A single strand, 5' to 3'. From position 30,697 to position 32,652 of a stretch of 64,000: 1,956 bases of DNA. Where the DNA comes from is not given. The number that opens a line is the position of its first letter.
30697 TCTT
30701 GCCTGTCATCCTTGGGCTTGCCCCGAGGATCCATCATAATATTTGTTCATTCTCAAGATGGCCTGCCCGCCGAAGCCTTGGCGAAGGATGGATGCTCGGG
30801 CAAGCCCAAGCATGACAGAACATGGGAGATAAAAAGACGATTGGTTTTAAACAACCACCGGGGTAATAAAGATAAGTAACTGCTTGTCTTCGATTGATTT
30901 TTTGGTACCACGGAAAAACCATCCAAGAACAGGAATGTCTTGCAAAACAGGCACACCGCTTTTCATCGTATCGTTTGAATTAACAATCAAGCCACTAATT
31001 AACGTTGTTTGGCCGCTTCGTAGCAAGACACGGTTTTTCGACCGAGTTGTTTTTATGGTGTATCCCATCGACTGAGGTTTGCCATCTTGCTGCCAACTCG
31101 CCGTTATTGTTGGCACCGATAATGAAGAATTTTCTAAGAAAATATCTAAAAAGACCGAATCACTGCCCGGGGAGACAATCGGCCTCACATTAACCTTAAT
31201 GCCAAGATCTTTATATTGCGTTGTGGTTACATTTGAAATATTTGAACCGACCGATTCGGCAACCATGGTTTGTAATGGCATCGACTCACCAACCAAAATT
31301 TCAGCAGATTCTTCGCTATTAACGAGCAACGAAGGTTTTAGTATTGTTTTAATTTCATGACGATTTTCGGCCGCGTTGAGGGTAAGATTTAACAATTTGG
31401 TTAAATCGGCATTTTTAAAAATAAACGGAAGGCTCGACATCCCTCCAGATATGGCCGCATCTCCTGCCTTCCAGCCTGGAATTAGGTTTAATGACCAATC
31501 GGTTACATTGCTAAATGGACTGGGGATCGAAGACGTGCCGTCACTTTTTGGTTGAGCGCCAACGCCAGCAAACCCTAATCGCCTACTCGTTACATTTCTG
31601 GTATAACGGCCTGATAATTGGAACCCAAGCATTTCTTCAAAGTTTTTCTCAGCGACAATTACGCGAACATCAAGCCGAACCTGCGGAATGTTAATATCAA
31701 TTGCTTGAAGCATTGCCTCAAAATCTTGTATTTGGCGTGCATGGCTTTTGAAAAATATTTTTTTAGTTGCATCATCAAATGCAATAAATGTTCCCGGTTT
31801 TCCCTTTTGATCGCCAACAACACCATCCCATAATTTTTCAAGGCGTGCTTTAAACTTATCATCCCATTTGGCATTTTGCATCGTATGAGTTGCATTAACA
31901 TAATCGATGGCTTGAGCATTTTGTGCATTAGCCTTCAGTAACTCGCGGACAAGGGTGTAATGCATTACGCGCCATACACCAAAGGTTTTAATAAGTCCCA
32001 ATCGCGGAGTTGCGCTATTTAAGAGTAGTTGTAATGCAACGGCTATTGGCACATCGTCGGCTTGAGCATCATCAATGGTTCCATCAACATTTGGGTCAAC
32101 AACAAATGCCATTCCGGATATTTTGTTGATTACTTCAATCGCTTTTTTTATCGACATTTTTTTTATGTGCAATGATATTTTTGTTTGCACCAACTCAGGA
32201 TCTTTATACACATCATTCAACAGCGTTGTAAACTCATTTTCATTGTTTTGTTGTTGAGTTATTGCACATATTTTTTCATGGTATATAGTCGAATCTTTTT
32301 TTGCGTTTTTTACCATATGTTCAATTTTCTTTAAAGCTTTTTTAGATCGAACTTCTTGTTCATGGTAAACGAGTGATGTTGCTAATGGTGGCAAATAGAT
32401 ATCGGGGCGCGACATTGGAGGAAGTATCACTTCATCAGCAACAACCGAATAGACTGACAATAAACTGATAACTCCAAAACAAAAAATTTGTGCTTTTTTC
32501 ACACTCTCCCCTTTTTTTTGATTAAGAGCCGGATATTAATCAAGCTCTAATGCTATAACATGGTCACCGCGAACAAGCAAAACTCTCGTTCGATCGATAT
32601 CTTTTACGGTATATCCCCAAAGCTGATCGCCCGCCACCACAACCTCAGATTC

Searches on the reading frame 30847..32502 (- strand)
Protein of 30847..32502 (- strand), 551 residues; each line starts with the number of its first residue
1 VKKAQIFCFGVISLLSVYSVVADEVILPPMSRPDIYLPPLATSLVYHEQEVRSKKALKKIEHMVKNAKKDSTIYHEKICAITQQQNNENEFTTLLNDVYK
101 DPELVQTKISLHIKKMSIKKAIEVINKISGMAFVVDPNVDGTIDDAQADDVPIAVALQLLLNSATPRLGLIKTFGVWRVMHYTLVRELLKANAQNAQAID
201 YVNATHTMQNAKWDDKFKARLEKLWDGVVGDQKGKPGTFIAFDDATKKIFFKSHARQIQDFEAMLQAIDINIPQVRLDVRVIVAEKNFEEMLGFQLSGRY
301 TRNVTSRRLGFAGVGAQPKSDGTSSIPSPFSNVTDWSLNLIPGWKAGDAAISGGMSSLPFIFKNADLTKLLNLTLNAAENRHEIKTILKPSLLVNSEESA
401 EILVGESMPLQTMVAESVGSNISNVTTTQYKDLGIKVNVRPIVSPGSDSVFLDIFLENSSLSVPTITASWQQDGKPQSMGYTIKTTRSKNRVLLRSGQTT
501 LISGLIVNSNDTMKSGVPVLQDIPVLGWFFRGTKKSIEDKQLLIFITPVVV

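Call 3: search_protein_families(library=pfam, proteins=[window:30847-32502:-], max_evalue=0.01)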
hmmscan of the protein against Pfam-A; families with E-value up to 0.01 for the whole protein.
window:30847-32502:- (551 aa): 2 families
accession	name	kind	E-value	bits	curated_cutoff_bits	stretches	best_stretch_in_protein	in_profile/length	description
PF00263.26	Secretin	-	1.9e-36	125.7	27.5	1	378-551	2-168/169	Bacterial type II and III secretion system protein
PF21305.2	type_II_gspD_N0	-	4.8e-05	23.6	27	1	113-162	3-52/71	GspD-like, N0 domain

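Call 4: search_protein_families(library=ncbifam, proteins=[window:30847-32502:-], max_evalue=0.01)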
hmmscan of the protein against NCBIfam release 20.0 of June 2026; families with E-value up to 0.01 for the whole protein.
window:30847-32502:- (551 aa): 9 families
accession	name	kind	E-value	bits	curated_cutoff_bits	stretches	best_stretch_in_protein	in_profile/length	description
TIGR02515.1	IV_pilus_PilQ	subfamily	3.3e-47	161.4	284.35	1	107-551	2-427/428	type IV pilus secretin PilQ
TIGR02517.1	type_II_gspD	equivalog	3.9e-42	144.5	351.35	1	228-551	291-590/600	type II secretion system secretin GspD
NF007851.2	PRK10560.1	exception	5.4e-21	74.9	598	2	369-551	242-409/412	DNA uptake porin HofQ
NF010083.0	PRK13568.1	equivalog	1.7e-18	66.6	554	1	368-550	249-416/419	DNA uptake porin HofQ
TIGR02519.1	pilus_MshL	equivalog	1.5e-15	57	250.2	1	370-551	106-290/290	pilus (MSHA type) biogenesis protein MshL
TIGR02516.1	type_III_yscC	equivalog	9.8e-14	50.8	238.45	1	240-551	201-461/463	type III secretion system outer membrane ring subunit SctC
NF042912.1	Amuc_1098_fam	equivalog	7.6e-09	34.2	750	1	485-550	730-795/805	Amuc_1098 family type IV pilus outer membrane protein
NF011873.0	PRK15346.1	equivalog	1.6e-07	30.4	524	1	489-539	432-482/499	EscC/YscC/HrcC family type III secretion system outer membrane ring protein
TIGR02520.1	pilus_B_mal_scr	equivalog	0.0001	21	287.65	1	448-550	417-513/513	PilN family type IVB pilus formation outer membrane protein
